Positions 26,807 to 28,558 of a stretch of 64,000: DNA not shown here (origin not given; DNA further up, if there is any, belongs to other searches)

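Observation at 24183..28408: Slam/DUF560-like outer-membrane translocon paired with a FecR-domain, bilobed TbpB-like cargo: a candidate type 11 secretion pair with an undescribed cargo architecture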

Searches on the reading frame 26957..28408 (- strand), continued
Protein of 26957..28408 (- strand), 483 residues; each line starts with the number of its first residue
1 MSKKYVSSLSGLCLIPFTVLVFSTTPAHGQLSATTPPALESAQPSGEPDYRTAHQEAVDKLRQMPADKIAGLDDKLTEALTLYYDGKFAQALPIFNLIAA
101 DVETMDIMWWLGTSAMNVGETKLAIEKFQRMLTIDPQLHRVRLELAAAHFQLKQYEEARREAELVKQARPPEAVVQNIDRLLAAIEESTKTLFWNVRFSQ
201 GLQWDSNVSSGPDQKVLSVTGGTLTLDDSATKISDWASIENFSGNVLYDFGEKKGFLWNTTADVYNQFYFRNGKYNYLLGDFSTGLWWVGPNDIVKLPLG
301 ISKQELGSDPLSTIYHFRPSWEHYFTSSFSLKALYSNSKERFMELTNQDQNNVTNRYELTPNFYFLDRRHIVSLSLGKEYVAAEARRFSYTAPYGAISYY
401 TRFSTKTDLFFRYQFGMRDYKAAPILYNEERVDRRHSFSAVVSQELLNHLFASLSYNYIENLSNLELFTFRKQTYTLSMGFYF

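Call 36: search_protein_families(library=pfam, proteins=[L012:9312-11444:+, L021:2686-4227:+, L025:9409-11178:+, L061:9248-11239:+, L066:2076-4151:+, L080:783-2462:+, L081:9251-11566:+, L017:9369-15248:+, L045:9444-12995:+, L046:7599-9359:+], max_evalue=0.1)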
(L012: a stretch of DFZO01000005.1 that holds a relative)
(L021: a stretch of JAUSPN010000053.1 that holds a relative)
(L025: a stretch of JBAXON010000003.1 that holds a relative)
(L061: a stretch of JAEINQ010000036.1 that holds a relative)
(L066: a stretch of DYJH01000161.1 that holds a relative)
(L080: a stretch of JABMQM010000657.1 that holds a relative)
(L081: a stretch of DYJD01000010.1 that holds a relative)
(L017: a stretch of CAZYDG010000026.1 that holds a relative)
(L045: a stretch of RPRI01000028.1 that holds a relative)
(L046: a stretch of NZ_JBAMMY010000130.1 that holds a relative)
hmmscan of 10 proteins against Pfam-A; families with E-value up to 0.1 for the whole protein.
L012:9312-11444:+ (710 aa): 17 families
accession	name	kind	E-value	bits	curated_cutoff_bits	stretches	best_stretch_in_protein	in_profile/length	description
PF07719.23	TPR_2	-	1.9e-11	43.6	27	1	55-86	2-33/34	Tetratricopeptide repeat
PF13428.12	TPR_14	-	2.5e-11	43.5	23.5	1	55-95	2-42/44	Tetratricopeptide repeat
PF13174.12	TPR_6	-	4e-10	40.1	26.3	0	55-87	1-33/33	Tetratricopeptide repeat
PF03783.19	CsgG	-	1.1e-09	38.4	20.8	1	161-248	10-103/210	Curli production assembly/transport component CsgG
PF13432.12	TPR_16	-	1.3e-09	38.8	32.7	1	29-87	6-64/65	Tetratricopeptide repeat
PF14559.12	TPR_19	-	1.6e-09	38.4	25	2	32-87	3-58/68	Tetratricopeptide repeat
PF13414.12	TPR_11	-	5e-07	29.8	26.8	1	61-102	1-42/42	TPR repeat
PF23914.1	TPR_CcmH_CycH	-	9.3e-07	29.2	42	1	45-108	41-107/158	Cytochrome c-type biogenesis protein H TPR domain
PF00515.34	TPR_1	-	1.9e-06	27.9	27.8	1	55-86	2-33/34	Tetratricopeptide repeat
PF13371.12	TPR_9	-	2.2e-06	28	35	2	63-130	4-71/73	Tetratricopeptide repeat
PF13181.12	TPR_8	-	4.2e-06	26.9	25.7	1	55-86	2-33/34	Tetratricopeptide repeat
PF12895.13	ANAPC3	-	0.0012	19.6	27.2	1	33-91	2-59/82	Anaphase-promoting complex, cyclosome, subunit 3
PF13431.12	TPR_17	-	0.0019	18.7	24.4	0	44-69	3-28/34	Tetratricopeptide repeat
PF13176.12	TPR_7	-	0.0023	18.3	27.9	0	322-348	6-34/36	Tetratricopeptide repeat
PF14561.12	TPR_20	-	0.0048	17.6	25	0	35-77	3-45/90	Tetratricopeptide repeat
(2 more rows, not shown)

L021:2686-4227:+ (513 aa): 0 families

L025:9409-11178:+ (589 aa): 2 families
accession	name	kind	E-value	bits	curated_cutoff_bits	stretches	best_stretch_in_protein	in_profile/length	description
PF05257.22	CHAP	-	1.5e-09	38.7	26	1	61-143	4-76/81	CHAP domain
PF08411.15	Exonuc_X-T_C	-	0.027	14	27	1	195-259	117-181/269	Exonuclease C-terminal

L061:9248-11239:+ (663 aa): 10 families
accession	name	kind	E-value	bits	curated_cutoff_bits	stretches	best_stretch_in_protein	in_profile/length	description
PF14559.12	TPR_19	-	6.2e-07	30.1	25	1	36-85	11-60/68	Tetratricopeptide repeat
PF07719.23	TPR_2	-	2e-05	24.8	27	0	52-82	3-33/34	Tetratricopeptide repeat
PF13181.12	TPR_8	-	3.7e-05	24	25.7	0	291-310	13-32/34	Tetratricopeptide repeat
PF01298.24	TbpB_B_D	-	0.00019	22.4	26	1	545-662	5-125/126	C-lobe and N-lobe beta barrels of Tf-binding protein B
PF13432.12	TPR_16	-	0.00032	21.5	32.7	1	35-83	16-64/65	Tetratricopeptide repeat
PF03783.19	CsgG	-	0.00074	19.3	20.8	1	122-197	10-91/210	Curli production assembly/transport component CsgG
PF23914.1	TPR_CcmH_CycH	-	0.00086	19.6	42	1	35-83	106-154/158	Cytochrome c-type biogenesis protein H TPR domain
PF00515.34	TPR_1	-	0.0016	18.6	27.8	0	286-312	8-34/34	Tetratricopeptide repeat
PF13371.12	TPR_9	-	0.023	15.1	35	1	47-93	26-72/73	Tetratricopeptide repeat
PF13428.12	TPR_14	-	0.027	15.6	23.5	0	54-84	5-35/44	Tetratricopeptide repeat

L066:2076-4151:+ (691 aa): 15 families
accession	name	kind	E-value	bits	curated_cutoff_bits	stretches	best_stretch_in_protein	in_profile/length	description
PF07719.23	TPR_2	-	1.5e-13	50.1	27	1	58-88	4-34/34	Tetratricopeptide repeat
PF00515.34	TPR_1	-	6.6e-10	38.8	27.8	1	62-87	8-33/34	Tetratricopeptide repeat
PF03783.19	CsgG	-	2.2e-09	37.4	20.8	1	166-254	23-109/210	Curli production assembly/transport component CsgG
PF13414.12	TPR_11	-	6.4e-05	23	26.8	1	64-102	3-41/42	TPR repeat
PF13181.12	TPR_8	-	0.00011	22.6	25.7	1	63-87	9-33/34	Tetratricopeptide repeat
PF01298.24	TbpB_B_D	-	0.00033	21.6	26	1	587-672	22-117/126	C-lobe and N-lobe beta barrels of Tf-binding protein B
PF13174.12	TPR_6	-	0.00061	20.7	26.3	0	92-117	3-28/33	Tetratricopeptide repeat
PF12895.13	ANAPC3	-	0.0009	19.9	27.2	1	68-115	2-49/82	Anaphase-promoting complex, cyclosome, subunit 3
PF13428.12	TPR_14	-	0.0012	19.7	23.5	0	64-94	10-40/44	Tetratricopeptide repeat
PF13432.12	TPR_16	-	0.0014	19.5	32.7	0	64-89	40-65/65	Tetratricopeptide repeat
PF14559.12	TPR_19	-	0.0014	19.3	25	1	71-113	7-49/68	Tetratricopeptide repeat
PF13431.12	TPR_17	-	0.0055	17.3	24.4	1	78-109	2-33/34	Tetratricopeptide repeat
PF13424.12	TPR_12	-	0.0072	16.9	30.1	0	62-109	10-65/77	Tetratricopeptide repeat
PF06552.18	TOM20_plant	-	0.09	13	20.6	0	58-100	38-80/187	Plant specific mitochondrial import receptor subunit TOM20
PF24160.1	UVB_sens_C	-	0.096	13.5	20.7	0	147-190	46-89/156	Root UVB sensitive protein, C-terminal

L080:783-2462:+ (559 aa): 2 families
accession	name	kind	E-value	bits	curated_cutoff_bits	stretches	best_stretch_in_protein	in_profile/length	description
PF05257.22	CHAP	-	2.7e-10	41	26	1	46-130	8-81/81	CHAP domain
PF13946.11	DUF4214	-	0.0017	18.8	23.2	1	176-221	22-68/72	Domain of unknown function (DUF4214)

L081:9251-11566:+ (771 aa): 12 families
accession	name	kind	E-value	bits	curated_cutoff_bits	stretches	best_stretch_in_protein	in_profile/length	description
PF03783.19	CsgG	-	8.6e-08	32.2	20.8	1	155-239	6-102/210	Curli production assembly/transport component CsgG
PF07719.23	TPR_2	-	3.4e-07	30.3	27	2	89-116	5-32/34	Tetratricopeptide repeat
PF00515.34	TPR_1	-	7.2e-07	29.2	27.8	1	319-348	5-34/34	Tetratricopeptide repeat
PF01298.24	TbpB_B_D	-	1.9e-05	25.6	26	1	670-771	33-126/126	C-lobe and N-lobe beta barrels of Tf-binding protein B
PF13181.12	TPR_8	-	0.00054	20.4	25.7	0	325-347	11-33/34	Tetratricopeptide repeat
PF13432.12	TPR_16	-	0.00069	20.5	32.7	1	72-109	18-54/65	Tetratricopeptide repeat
PF14559.12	TPR_19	-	0.00072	20.3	25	1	72-106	12-46/68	Tetratricopeptide repeat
PF13428.12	TPR_14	-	0.00089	20.2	23.5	0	89-117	5-33/44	Tetratricopeptide repeat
PF13431.12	TPR_17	-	0.0016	19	24.4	0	74-105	2-33/34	Tetratricopeptide repeat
PF13414.12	TPR_11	-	0.0055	16.8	26.8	0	322-352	1-31/42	TPR repeat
PF13174.12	TPR_6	-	0.0091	17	26.3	1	87-116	3-31/33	Tetratricopeptide repeat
PF13371.12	TPR_9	-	0.02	15.4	35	1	76-128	20-71/73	Tetratricopeptide repeat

L017:9369-15248:+ (1959 aa): 3 families
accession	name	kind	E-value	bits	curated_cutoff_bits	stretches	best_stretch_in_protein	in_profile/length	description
PF04773.18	FecR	-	7.1e-09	36.4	24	1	93-186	1-85/97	FecR protein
PF01298.24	TbpB_B_D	-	0.0001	23.2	26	0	1316-1426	4-118/126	C-lobe and N-lobe beta barrels of Tf-binding protein B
PF22676.1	GalA_N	-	0.0035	17.6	27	1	35-73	65-103/133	Alpha-galactosidase, N-terminal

L045:9444-12995:+ (1183 aa): 2 families
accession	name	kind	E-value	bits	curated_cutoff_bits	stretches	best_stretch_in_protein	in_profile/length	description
PF04773.18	FecR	-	1.6e-11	44.9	24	1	99-192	3-87/97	FecR protein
PF01298.24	TbpB_B_D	-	0.001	20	26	0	571-608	89-124/126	C-lobe and N-lobe beta barrels of Tf-binding protein B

L046:7599-9359:+ (586 aa): 1 family
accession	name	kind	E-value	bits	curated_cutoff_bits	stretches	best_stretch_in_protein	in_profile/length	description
PF04773.18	FecR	-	7.6e-10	39.5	24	1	99-189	3-84/97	FecR protein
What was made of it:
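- The N-domains are periplasmic types (call 36).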

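Call 39: predict_structure(alignment_id=A1)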
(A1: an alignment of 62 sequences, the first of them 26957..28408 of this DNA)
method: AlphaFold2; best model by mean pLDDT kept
length: 483 residues; sequences in the alignment: 62
mean_pLDDT: 86.8   pTM: 0.68
mean pLDDT of the five models: 86.8, 86.6, 86.6, 85.2, 84.9
residues with pLDDT >= 90: 323; 70-90: 99; 50-70: 20; < 50: 41
segments of 3 or more residues with pLDDT < 50: 1-11, 23-52
pLDDT, mean of each block of 10 residues (from residue 1): 44 57 39 28 31 60 79 89 90 89 87 89 92 88 93 90 91 90 86 93 96 90 89 96 94 82 97 96 95 96 95 98 96 98 93 98 94 98 97 98 93 98 94 98 92 97 95 97 92
secondary structure, 60 per line:
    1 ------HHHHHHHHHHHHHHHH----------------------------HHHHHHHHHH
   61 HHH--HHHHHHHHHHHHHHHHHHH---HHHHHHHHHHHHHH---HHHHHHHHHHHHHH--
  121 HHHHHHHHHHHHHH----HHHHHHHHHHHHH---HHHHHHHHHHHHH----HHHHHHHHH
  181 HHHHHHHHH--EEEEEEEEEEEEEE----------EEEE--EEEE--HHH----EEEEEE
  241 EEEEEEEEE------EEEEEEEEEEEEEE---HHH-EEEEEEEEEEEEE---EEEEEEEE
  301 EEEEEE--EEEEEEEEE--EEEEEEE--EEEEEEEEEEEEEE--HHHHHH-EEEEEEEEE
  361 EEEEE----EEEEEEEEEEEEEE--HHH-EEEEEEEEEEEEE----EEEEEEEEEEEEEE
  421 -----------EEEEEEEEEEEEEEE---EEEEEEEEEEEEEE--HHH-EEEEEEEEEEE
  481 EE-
elements in order: H7-22 H51-63 H66-84 H88-101 H105-118 H121-134 H139-151 H155-167 H172-189 E192-205 E216-219 E222-225 E235-249 E256-269 E277-289 E293-306 E309-317 E320-326 E329-342 H345-350 E352-365 E370-383 E390-402 E407-420 E432-446 E450-463 E470-482
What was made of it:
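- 26957..28408 (-): Slam / DUF560 (T11SS outer-membrane protein) homolog, 483 aa, stop codon included. Call 39: AF2 mean pLDDT 86.8.
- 27842..28258 (-): Periplasmic TPR domain of the Slam homolog (aa 51-189). Call 39 shows eight helices.
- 26960..27835 (-): Predicted 14-stranded outer-membrane barrel (aa 192-483), ending in an aromatic ...GFYF beta-signal. Call 39: DSSP gives 14 long strands, with pLDDT 90-98.
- On Slam / SlipAM / DUF560 (T11SS outer-membrane protein): Call 39: helices at aa 51-189.
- Checked: The model shows helices at aa 51-189 and a beta region at aa 192-482 (call 39).
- The AF2 model shows TPR helices plus 14 strands at pLDDT 87 (call 39). The barrel has 14 strands, not 16 (call 39).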

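Call 42: fold_search(model_id=the predicted structure, library=pdb)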
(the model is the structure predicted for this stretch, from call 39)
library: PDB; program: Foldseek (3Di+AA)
matches with E <= 10: 1470; with E <= 0.001: 387
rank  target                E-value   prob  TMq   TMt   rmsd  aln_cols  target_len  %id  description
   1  9b8a                  6.3e-10  1.00  0.34  0.31  14.4       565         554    9  Cryo-EM structure of E. coli cellulose synthase subunit C (released 2025-02-19)
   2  9b8h_A                1.9e-09  1.00  0.34  0.29  18.6       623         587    9  Cryo-EM structure of E. coli cellulose synthase subunit C with cellotetraose (released 2025-02-19)
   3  9h80_M                2.3e-09  1.00  0.33  0.39  16.3       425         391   13  Structure of the outer membrane exopolysaccharide transporter PelBC (released 2025-06-11)
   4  4d5b_A                3.5e-09  1.00  0.40  0.57   6.5       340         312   11  Crystal structure of CymA from Klebsiella oxytoca (released 2015-06-03)
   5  4v3h_A                3.7e-09  1.00  0.39  0.55   6.1       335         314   10  Crystal structure of CymA from Klebsiella oxytoca (released 2015-06-03)
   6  3kvn_X                5.2e-09  1.00  0.29  0.24  27.2       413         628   14  Crystal structure of the full-length autotransporter EstA from Pseudomonas aeruginosa (released 2010-01-26)
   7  4v3h_B                7.7e-09  1.00  0.39  0.56   6.1       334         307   10  Crystal structure of CymA from Klebsiella oxytoca (released 2015-06-03)
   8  3kvn_A                9.0e-09  1.00  0.29  0.24  27.2       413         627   14  Crystal structure of the full-length autotransporter EstA from Pseudomonas aeruginosa (released 2010-01-26)
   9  4v3g_A                9.6e-09  1.00  0.40  0.54  10.1       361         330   11  Crystal structure of CymA from Klebsiella oxytoca (released 2015-06-03)
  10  6tzk                  1.0e-08  1.00  0.33  0.35  12.1       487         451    8  Bacterial cellulose synthase outermembrane channel BcsC with terminal TPR repeat (released 2019-10-23)
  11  4v3g_B                1.2e-08  1.00  0.38  0.52   8.8       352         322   10  Crystal structure of CymA from Klebsiella oxytoca (released 2015-06-03)
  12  4d5d_A                1.3e-08  1.00  0.40  0.57   6.2       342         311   10  Crystal structure of CymA from Klebsiella oxytoca (released 2015-06-03)
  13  4d5b_B                1.3e-08  1.00  0.38  0.55   6.5       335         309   10  Crystal structure of CymA from Klebsiella oxytoca (released 2015-06-03)
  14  2f1c                  1.4e-08  1.00  0.37  0.65   6.5       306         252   10  Crystal structure of the monomeric porin OmpG (released 2006-06-27)
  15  2x9k                  2.2e-08  1.00  0.42  0.69   6.1       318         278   10  Structure of a E.coli porin (released 2011-01-26)
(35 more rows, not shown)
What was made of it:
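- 26960..27835 (-): Call 42: best TM-scores are to the 14-strand barrels OmpG (0.65-0.77) and CymA (0.52-0.57).
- On Slam / SlipAM / DUF560 (T11SS outer-membrane protein): Call 42: best TM-scores are to 14-strand OmpG and CymA.
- It superposes best on 14-strand barrels (call 42). BcsC and PelB give the lowest Foldseek E-values for the outer-membrane protein (call 42).
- Tried and rejected: Foldseek of the Slam model (call 42).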
